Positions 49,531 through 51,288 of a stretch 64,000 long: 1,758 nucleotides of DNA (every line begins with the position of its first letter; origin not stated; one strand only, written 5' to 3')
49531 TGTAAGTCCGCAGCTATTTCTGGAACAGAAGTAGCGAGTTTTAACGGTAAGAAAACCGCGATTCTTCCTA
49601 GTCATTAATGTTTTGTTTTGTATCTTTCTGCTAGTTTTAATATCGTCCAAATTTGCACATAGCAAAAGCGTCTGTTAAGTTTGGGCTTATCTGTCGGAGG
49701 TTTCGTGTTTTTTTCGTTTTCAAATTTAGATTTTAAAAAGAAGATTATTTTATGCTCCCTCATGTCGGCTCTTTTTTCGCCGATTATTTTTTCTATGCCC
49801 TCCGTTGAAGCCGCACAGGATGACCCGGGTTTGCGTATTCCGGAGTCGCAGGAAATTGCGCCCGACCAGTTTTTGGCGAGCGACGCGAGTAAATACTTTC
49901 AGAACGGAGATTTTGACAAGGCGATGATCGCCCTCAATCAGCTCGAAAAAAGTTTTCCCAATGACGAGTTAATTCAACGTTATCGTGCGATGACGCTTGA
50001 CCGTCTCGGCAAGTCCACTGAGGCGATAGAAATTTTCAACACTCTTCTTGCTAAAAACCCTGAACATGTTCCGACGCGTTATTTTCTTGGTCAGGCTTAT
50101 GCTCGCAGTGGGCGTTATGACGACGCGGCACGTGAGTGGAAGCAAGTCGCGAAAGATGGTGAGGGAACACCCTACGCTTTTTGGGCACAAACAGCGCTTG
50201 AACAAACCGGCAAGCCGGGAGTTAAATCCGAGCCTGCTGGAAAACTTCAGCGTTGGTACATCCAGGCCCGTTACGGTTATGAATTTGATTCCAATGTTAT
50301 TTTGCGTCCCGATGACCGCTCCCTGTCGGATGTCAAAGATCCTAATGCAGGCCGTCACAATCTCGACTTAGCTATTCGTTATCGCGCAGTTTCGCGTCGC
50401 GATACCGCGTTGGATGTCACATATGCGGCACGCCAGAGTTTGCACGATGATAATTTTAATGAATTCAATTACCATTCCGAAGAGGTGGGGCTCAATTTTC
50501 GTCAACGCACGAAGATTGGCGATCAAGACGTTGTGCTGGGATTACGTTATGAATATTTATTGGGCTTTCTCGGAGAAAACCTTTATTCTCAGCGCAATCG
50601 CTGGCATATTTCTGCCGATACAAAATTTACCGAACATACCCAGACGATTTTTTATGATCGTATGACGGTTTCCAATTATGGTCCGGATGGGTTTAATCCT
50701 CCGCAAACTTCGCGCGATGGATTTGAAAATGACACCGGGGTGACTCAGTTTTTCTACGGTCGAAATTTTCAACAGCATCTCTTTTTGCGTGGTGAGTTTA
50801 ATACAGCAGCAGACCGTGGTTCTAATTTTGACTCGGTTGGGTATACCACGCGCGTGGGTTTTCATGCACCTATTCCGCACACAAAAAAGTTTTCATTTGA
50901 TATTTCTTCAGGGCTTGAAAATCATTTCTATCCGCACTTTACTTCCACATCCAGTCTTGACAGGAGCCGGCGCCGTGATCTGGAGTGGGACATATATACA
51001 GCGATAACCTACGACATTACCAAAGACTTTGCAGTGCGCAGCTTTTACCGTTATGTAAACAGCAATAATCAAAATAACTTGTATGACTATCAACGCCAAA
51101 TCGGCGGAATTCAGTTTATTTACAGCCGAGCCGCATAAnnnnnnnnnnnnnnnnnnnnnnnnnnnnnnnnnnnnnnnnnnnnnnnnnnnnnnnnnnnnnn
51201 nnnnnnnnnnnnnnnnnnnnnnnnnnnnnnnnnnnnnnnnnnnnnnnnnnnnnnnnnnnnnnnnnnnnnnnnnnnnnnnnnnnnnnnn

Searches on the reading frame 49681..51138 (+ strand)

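Call 6: search_protein_families(library=pfam, proteins=[window:49681-51138:+], max_evalue=0.01)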
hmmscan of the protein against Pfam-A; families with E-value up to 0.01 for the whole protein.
window:49681-51138:+ (485 aa): 18 families
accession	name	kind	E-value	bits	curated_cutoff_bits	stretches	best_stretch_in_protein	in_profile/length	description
PF14559.12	TPR_19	-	4.8e-12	46.5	25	1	110-162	5-57/68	Tetratricopeptide repeat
PF07719.23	TPR_2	-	8.4e-12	44.7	27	1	134-157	5-28/34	Tetratricopeptide repeat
PF13432.12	TPR_16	-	6.3e-11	43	32.7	1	103-157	4-57/65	Tetratricopeptide repeat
PF13428.12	TPR_14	-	8.1e-11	41.9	23.5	1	99-139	4-44/44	Tetratricopeptide repeat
PF13174.12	TPR_6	-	2.7e-08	34.3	26.3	0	101-128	5-32/33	Tetratricopeptide repeat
PF00515.34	TPR_1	-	8.1e-06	25.9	27.8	0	133-150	4-21/34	Tetratricopeptide repeat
PF13181.12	TPR_8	-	9.9e-06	25.8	25.7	0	72-94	11-33/34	Tetratricopeptide repeat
PF12895.13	ANAPC3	-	1.3e-05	25.8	27.2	1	75-150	2-76/82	Anaphase-promoting complex, cyclosome, subunit 3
PF24575.1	TPR_Slam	-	3e-05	24.8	35.2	1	93-151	44-102/104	Surface lipoprotein assembly modifier, N-terminal TPR repeats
PF13431.12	TPR_17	-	0.00037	21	24.4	0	119-149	2-32/34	Tetratricopeptide repeat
PF07721.20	TPR_4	-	0.00057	20.7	27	1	132-153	3-24/26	Tetratricopeptide repeat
PF13371.12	TPR_9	-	0.00078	19.8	35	0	72-128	5-61/73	Tetratricopeptide repeat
PF13424.12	TPR_12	-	0.00087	19.9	30.1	0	102-150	9-65/77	Tetratricopeptide repeat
PF13414.12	TPR_11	-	0.0012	19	26.8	0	109-144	7-42/42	TPR repeat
PF20308.4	TPR-S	-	0.0013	19.7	27.6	0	77-128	1-52/102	Tetratricopeptide Repeats-Sensor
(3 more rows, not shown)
